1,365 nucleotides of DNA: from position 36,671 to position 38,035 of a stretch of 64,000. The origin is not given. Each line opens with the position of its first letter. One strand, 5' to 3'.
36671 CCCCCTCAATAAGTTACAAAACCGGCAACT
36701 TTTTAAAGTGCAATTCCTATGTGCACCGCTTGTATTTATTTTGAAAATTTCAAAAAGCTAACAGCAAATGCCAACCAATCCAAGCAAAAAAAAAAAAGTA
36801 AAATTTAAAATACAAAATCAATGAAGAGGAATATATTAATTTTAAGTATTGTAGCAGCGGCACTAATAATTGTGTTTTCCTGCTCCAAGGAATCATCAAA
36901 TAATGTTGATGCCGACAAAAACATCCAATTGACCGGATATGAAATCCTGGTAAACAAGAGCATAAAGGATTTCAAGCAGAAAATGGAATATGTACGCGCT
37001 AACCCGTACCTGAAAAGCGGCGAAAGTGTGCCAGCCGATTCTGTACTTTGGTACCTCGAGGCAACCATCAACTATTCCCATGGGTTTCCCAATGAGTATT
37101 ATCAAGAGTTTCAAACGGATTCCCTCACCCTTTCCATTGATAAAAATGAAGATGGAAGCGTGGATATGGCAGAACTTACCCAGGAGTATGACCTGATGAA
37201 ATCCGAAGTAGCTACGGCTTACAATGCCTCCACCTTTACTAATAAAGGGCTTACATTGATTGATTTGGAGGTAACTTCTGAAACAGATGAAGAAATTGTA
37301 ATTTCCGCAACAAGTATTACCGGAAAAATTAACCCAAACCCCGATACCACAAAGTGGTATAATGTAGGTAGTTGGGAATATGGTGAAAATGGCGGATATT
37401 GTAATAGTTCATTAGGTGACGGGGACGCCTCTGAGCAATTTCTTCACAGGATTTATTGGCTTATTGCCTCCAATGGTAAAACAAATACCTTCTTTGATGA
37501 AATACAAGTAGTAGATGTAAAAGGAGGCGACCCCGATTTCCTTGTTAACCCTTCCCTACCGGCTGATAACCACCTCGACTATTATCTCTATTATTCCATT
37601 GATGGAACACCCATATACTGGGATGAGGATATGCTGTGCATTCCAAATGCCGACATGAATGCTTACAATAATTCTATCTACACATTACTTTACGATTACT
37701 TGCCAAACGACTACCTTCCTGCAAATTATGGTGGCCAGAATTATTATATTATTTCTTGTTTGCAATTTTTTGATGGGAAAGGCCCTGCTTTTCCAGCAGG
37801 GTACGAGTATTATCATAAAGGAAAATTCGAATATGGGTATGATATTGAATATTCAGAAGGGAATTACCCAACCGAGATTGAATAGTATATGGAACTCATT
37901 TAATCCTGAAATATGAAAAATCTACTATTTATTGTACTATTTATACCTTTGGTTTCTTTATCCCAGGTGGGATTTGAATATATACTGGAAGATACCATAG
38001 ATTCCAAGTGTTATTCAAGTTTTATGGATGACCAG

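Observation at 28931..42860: Tandem segmental duplication of a ~7-kb T9SS surface-protein cassette bounded by composite hairpin blocks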

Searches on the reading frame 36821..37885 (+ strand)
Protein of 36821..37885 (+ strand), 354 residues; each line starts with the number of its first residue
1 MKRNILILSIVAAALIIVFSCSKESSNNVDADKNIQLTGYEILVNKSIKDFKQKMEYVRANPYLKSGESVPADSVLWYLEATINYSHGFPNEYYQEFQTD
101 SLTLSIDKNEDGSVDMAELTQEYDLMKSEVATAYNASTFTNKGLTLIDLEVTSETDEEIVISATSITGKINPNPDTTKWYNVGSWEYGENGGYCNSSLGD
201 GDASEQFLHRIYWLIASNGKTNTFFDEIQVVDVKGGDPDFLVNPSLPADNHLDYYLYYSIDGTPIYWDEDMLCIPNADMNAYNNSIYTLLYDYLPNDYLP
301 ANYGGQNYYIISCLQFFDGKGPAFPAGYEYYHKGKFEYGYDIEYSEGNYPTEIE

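Call 13: search_protein_families(library=pfam, proteins=[window:36821-37885:+], max_evalue=0.1)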
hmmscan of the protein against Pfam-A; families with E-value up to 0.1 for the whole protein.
window:36821-37885:+ (354 aa): 1 family
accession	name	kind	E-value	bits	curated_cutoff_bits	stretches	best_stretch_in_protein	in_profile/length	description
PF13202.12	EF-hand_5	-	0.081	12.9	25.9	0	106-120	8-22/25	EF hand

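Call 14: search_protein_families(library=ncbifam, proteins=[window:36821-37885:+], max_evalue=0.1)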
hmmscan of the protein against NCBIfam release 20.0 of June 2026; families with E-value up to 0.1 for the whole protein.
window:36821-37885:+ (354 aa): 2 families
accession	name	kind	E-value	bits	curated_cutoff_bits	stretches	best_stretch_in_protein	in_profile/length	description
NF047813.1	LIC13410_lipo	equivalog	0.037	14.2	180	1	1-85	1-85/123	LIC13410 family lipoprotein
NF045961.1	MAG5150_fam_LP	equivalog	0.084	12.2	80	0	1-60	1-62/331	MAG5150 family histidine triad lipoprotein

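Call 15: find_homologous_proteins(query=window:36821-37885:+)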
Query window:36821-37885:+ (354 aa): 33 proteins with E <= 0.001 among 2061 candidates.
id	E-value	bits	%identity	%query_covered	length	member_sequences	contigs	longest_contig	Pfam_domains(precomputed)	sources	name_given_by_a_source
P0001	3.6e-239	811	100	100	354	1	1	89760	-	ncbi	ncbi:MAG: hypothetical protein R2764_16040 [Bacteroidales bacterium]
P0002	1.5e-139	483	62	100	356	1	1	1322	-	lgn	-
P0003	1.5e-138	480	61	100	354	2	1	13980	-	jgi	-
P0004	2.0e-134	466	60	100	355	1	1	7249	-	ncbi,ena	-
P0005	3.5e-133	462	60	100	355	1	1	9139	-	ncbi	-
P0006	2.1e-132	459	62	95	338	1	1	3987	-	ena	-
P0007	4.8e-130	452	65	88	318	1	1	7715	-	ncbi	-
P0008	2.6e-117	410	65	82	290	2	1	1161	-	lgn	-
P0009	3.1e-98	347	51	96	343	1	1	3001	-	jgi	jgi:hypothetical protein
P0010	9.7e-90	319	44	100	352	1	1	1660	-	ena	-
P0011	4.5e-88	314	48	96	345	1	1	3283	-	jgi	jgi:hypothetical protein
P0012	4.6e-82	294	45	98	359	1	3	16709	-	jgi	-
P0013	5.0e-78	281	46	100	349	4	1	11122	-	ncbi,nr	ncbi:MAG: hypothetical protein H8D45_22725 [Bacteroidetes bacterium]|nr:hypothetical protein [Bacter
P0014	2.3e-75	272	44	100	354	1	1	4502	-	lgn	-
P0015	4.6e-75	271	42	100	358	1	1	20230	-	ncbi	-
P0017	4.8e-71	258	42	98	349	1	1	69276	-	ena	-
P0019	1.0e-68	250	41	97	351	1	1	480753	-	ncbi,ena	-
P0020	1.4e-68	249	40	100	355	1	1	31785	-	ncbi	ncbi:MAG: hypothetical protein R2750_14665 [Bacteroidales bacterium]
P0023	7.3e-65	237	41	97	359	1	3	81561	-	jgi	jgi:hypothetical protein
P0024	2.4e-63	232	42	84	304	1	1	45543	-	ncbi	ncbi:MAG: hypothetical protein R2764_21345 [Bacteroidales bacterium]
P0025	4.4e-63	231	40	97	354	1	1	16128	-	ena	-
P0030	1.3e-59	220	42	90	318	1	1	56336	-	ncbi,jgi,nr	ncbi:MAG: hypothetical protein GXO89_01580, partial [Chlorobi bacterium]|nr:hypothetical protein [Ch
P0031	6.6e-59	218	38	98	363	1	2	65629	-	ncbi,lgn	-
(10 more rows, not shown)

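Call 17: find_encoding_contigs(protein=P0019, flank=10000, max_places=2)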
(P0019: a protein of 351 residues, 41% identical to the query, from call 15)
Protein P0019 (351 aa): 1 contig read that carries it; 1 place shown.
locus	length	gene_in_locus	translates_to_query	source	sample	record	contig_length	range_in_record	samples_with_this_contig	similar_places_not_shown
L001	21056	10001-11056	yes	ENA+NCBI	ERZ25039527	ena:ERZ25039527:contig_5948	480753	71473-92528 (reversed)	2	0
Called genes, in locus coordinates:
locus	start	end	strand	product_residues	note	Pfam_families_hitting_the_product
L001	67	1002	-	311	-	PF13620:CarboxypepD_reg, PF13715:CarbopepD_reg_2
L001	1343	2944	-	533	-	PF18962:Por_Secre_tail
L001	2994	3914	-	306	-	PF18962:Por_Secre_tail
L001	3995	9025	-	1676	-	PF18962:Por_Secre_tail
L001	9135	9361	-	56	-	-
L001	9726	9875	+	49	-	-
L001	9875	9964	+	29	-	-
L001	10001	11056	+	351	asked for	-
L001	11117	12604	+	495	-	PF18962:Por_Secre_tail (faint)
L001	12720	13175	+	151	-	-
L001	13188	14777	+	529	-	PF13365:Trypsin_2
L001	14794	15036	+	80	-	PF18962:Por_Secre_tail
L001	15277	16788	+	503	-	PF03935:SKN1_KRE6_Sbg1 (faint), PF00722:Glyco_hydro_16, PF26113:GH16_XgeA (weak), PF18962:Por_Secre_tail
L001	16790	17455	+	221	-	-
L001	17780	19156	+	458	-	PF00072:Response_reg, PF00158:Sigma54_activat, PF14532:Sigma54_activ_2, PF00004:AAA (weak), PF07724:AAA_2 (weak), PF07728:AAA_5, PF25601:AAA_lid_14, PF02954:HTH_8, +1 more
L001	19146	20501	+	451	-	PF02518:HATPase_c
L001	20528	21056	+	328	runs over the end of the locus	PF04389:Peptidase_M28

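Call 18: find_encoding_contigs(protein=P0017, flank=10000, max_places=2)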
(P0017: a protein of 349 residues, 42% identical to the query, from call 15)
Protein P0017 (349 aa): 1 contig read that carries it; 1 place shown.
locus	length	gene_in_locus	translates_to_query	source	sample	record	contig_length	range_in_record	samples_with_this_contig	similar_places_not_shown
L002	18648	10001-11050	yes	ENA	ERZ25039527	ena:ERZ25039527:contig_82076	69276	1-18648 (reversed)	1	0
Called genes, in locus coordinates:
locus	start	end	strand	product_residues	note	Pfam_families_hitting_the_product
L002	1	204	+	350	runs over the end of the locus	PF02463:SMC_N, PF13175:AAA_15, PF13476:AAA_23, PF00005:ABC_tran (weak), PF13304:AAA_21, PF13175:AAA_15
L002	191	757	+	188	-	-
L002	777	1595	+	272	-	PF03767:Acid_phosphat_B, PF13344:Hydrolase_6 (weak)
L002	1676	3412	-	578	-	PF07705:CARDB, PF16116:DUF4832 (faint), PF07705:CARDB, PF18962:Por_Secre_tail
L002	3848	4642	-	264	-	-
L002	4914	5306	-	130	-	PF19620:DUF6125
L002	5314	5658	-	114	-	PF19620:DUF6125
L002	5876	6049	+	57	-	-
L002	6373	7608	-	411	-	PF01266:DAO (faint), PF01494:FAD_binding_3, PF03486:HI0933_like (faint), PF07992:Pyr_redox_2 (weak), PF22578:GGR_cat (weak)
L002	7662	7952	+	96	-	-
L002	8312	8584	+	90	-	-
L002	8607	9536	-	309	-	PF13620:CarboxypepD_reg (weak), PF13715:CarbopepD_reg_2 (faint)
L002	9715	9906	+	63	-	-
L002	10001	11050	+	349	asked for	-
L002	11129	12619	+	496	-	PF18962:Por_Secre_tail (weak)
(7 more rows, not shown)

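Call 19: find_encoding_contigs(protein=P0024, flank=10000, max_places=2)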
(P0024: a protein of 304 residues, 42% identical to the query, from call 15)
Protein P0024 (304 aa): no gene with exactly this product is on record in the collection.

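Call 20: find_encoding_contigs(protein=P0023, flank=10000, max_places=2)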
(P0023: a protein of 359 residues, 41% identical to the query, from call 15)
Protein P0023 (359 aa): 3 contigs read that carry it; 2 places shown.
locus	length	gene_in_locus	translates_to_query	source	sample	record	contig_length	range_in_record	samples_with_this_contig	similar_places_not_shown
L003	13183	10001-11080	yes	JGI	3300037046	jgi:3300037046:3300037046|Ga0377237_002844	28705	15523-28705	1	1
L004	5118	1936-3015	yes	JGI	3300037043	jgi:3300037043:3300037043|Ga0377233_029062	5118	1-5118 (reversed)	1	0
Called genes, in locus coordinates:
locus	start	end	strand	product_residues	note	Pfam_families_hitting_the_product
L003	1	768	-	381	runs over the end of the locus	PF00465:Fe-ADH, PF13685:Fe-ADH_2 (weak), PF25137:ADH_Fe_C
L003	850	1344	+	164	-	PF03061:4HBT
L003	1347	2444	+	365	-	PF00425:Chorismate_bind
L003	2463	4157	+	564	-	PF02776:TPP_enzyme_N, PF02775:TPP_enzyme_C (faint), PF16582:TPP_enzyme_M_2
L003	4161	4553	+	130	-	PF05168:HEPN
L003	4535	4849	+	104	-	PF22600:MTPAP-like_central (weak), PF01909:NTP_transf_2, PF18765:Polbeta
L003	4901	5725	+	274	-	PF00378:ECH_1, PF16113:ECH_2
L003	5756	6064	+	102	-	PF01909:NTP_transf_2, PF18765:Polbeta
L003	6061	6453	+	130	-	PF05168:HEPN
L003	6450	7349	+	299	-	PF01040:UbiA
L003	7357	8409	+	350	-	PF21508:MenC_N (weak), PF13378:MR_MLE_C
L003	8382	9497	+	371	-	PF00501:AMP-binding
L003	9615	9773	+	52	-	-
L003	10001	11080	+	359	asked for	-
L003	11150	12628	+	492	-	PF18962:Por_Secre_tail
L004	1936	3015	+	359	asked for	-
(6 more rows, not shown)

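Call 21: find_encoding_contigs(protein=P0031, flank=10000, max_places=2)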
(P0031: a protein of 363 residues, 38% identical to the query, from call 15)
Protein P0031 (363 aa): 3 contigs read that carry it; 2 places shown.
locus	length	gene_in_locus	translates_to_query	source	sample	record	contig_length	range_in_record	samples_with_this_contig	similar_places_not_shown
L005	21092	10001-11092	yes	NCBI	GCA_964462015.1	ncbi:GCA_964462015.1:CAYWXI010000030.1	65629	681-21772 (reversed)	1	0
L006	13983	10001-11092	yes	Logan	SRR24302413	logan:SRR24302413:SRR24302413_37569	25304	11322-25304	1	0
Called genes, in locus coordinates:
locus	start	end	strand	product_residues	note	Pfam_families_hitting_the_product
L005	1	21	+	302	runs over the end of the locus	PF01544:CorA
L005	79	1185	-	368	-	PF00793:DAHP_synth_1, PF01817:CM_2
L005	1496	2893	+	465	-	PF01336:tRNA_anti-codon, PF00152:tRNA-synt_2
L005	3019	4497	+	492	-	PF00309:Sigma54_AID, PF04963:Sigma54_CBD, PF04552:Sigma54_DBD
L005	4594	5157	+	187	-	-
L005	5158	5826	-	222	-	PF13568:OMP_b-brl_2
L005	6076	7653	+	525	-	PF00083:Sugar_tr, PF07690:MFS_1, PF05977:MFS_3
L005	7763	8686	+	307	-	PF00892:EamA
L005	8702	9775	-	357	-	PF11495:TrmB_EBD_N (faint), PF13091:PLDc_2, PF00614:PLDc (weak), PF13091:PLDc_2, PF00614:PLDc (weak)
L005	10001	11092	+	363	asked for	-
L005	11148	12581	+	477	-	PF18962:Por_Secre_tail (weak)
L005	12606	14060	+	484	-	-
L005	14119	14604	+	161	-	PF18962:Por_Secre_tail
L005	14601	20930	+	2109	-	PF03534:SpvB, PF13517:FG-GAP_3 (faint), PF12256:TcdB_toxin_midN (weak), PF05593:RHS_repeat (faint)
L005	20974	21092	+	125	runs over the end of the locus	-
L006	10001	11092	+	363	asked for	-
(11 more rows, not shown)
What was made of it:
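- An SpvB/TcdB/RHS gene follows the triad in L005 and a trypsin-like protease follows it in L001 (calls 17, 21).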

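Call 22: find_encoding_contigs(protein=P0030, flank=10000, max_places=2)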
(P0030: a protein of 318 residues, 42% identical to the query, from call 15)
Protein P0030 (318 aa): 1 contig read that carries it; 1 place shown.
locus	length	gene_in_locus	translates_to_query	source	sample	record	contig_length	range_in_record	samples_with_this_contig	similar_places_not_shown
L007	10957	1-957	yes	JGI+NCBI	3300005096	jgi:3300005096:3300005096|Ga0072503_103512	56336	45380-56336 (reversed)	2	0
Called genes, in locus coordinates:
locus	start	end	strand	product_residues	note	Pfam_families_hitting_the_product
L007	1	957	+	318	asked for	?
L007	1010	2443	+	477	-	-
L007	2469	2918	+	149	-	PF05658:YadA_head (faint)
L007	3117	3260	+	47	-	-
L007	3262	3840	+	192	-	-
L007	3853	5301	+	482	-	-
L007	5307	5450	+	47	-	PF18962:Por_Secre_tail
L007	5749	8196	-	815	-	PF02190:LON_substr_bdg, PF07728:AAA_5, PF00004:AAA, PF22667:Lon_lid, PF05362:Lon_C, PF13541:ChlI (weak)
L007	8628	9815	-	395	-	PF13562:NTP_transf_4, PF00132:Hexapep (faint)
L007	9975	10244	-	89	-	PF01197:Ribosomal_L31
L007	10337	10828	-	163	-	PF00072:Response_reg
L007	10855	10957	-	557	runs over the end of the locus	PF00089:Trypsin, PF13365:Trypsin_2 (faint), PF18962:Por_Secre_tail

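Call 23: find_encoding_contigs(protein=P0020, flank=10000, max_places=2)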
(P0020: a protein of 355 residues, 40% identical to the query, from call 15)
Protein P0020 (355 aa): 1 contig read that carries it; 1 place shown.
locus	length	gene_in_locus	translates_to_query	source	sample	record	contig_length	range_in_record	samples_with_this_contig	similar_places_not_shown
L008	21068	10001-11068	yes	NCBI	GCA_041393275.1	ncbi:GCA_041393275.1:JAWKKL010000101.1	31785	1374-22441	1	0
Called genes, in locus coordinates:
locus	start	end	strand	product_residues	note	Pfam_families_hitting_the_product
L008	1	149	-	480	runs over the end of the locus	PF13204:Apiosidase (weak)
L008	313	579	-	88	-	-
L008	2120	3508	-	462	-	PF00657:Lipase_GDSL, PF13472:Lipase_GDSL_2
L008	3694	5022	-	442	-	PF18911:PKD_4 (weak), PF13585:CHU_C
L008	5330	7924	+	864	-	PF02861:Clp_N, PF13191:AAA_16 (weak), PF00004:AAA, PF17871:AAA_lid_9, PF07724:AAA_2, PF00004:AAA, PF07728:AAA_5, PF10431:ClpB_D2-small, +6 more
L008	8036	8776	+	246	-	PF13568:OMP_b-brl_2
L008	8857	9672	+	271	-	PF00456:Transketolase_N, PF13292:DXP_synthase_N, PF00676:E1_dh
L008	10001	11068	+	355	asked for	-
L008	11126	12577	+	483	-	PF18962:Por_Secre_tail (weak)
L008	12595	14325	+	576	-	-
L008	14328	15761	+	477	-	PF12708:Pect-lyase_RHGA_epim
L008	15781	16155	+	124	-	-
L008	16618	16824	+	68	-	-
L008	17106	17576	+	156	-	-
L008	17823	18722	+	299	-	PF02779:Transket_pyr, PF02780:Transketolase_C, PF22613:Transketolase_C_1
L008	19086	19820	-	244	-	PF18979:DUF5715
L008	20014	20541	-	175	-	PF10101:DUF2339 (weak)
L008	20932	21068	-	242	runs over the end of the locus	-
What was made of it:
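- A Pect-lyase-fold gene follows the triad in L008 (call 23). The cassette sits between the two transketolase subunit genes in L008 (call 23).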

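Call 40: predict_structure(alignment_id=A2)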
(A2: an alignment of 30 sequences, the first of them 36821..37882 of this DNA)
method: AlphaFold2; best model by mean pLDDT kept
length: 354 residues; sequences in the alignment: 30
mean_pLDDT: 67.2   pTM: 0.44
mean pLDDT of the five models: 67.2, 59.7, 57.9, 55.0, 54.8
residues with pLDDT >= 90: 36; 70-90: 141; 50-70: 97; < 50: 80
segments of 3 or more residues with pLDDT < 50: 1-34, 85-89, 174-179, 186-200, 258-272
pLDDT, mean of each block of 10 residues (from residue 1): 40 37 32 52 56 59 64 78 51 70 90 84 80 80 74 91 81 50 46 40 68 80 84 83 64 54 45 55 79 89 85 84 65 89 73 59
secondary structure, 60 per line:
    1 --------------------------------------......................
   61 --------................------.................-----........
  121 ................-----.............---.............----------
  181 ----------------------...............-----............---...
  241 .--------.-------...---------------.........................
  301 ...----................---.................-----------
elements in order: H39-60 E69-71 H72-84 E94-107 E113-115 H116-136 E142-154 E158-170 H203-217 E223-234 E258-260 H276-303 E308-323 E327-343

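Call 47: fold_search(model_id=the predicted structure, library=pdb)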
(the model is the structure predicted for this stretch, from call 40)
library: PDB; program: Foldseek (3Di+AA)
matches with E <= 10: 717; with E <= 0.001: 0
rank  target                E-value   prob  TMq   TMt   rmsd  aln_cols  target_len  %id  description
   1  6z1p_Aw               2.1e-01  0.11  0.13  0.14  43.9       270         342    9  Structure of the mitochondrial ribosome from Tetrahymena thermophila (released 2020-06-24)
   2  1udv_B                2.4e-01  0.14  0.10  0.24  11.0       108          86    7  Crystal structure of the hyperthermophilic archaeal dna-binding protein Sso10b2 at 1.85 A (released 2003-08-05)
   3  2wvc_A                3.0e-01  0.16  0.12  0.24  14.8       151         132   10  Structural and mechanistic insights into Helicobacter pylori NikR function (released 2010-01-19)
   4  1g3n_A                3.5e-01  0.41  0.12  0.14   5.7        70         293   16  STRUCTURE OF A P18(INK4C)-CDK6-K-CYCLIN TERNARY COMPLEX (released 2001-01-10)
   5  9b42_G                3.5e-01  0.10  0.13  0.21  24.0       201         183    8  Pseudomonas phage Pa193 neck and extended tail (collar, gateway, tail tube, and sheath proteins) (released 2024-10-16)
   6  4ar8_B                4.0e-01  0.28  0.15  0.14  15.5       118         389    8  Crystal structure of the peptidase domain of collagenase T from Clostridium tetani complexed with the peptidic inhibit (released 2013-06-05)
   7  1vr4_C                4.5e-01  0.60  0.17  0.48   5.4        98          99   12  Crystal Structure of MCSG TArget APC22750 from Bacillus cereus (released 2005-02-08)
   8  2rjz_A                4.5e-01  0.09  0.10  0.20  15.8       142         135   10  Crystal structure of the type 4 fimbrial biogenesis protein PilO from Pseudomonas aeruginosa (released 2007-11-06)
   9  9ome_A                5.0e-01  0.33  0.15  0.47   4.3        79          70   19  CryoEM structure of FPM13 (released 2026-03-18)
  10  8fvh_M                5.0e-01  0.18  0.12  0.22  14.1        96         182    7  Pseudomonas phage E217 neck (portal, head-to-tail connector, collar and gateway proteins) (released 2023-07-26)
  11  9csk_D                5.3e-01  0.63  0.13  0.16   5.0        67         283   21  Crystal structure of CDK4 cyclin D1 in complex with atirmociclib (released 2025-03-26)
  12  3lvt                  5.3e-01  0.06  0.08  0.04  13.3       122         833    7  The Crystal Structure of a Protein in the Glycosyl Hydrolase Family 38 from Enterococcus faecalis to 2.55A (released 2010-03-16)
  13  2w9f_B                5.6e-01  0.30  0.12  0.16   5.4        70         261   20  Crystal Structure of CDK4 in complex with a D-type cyclin (released 2009-03-10)
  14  4i6y_A                5.6e-01  0.03  0.12  0.11  26.4       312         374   12  3-hydroxy-3-methyl (HMG) Coenzyme A Reductase bound to R-Mevalonate (released 2013-07-17)
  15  9csk_B                6.0e-01  0.57  0.12  0.14   5.9        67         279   18  Crystal structure of CDK4 cyclin D1 in complex with atirmociclib (released 2025-03-26)
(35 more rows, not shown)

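Call 50: search_protein_families(library=phrogs, proteins=[window:36821-37885:+], max_evalue=0.01)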
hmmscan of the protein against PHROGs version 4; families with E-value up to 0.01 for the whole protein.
window:36821-37885:+ (354 aa): 0 families
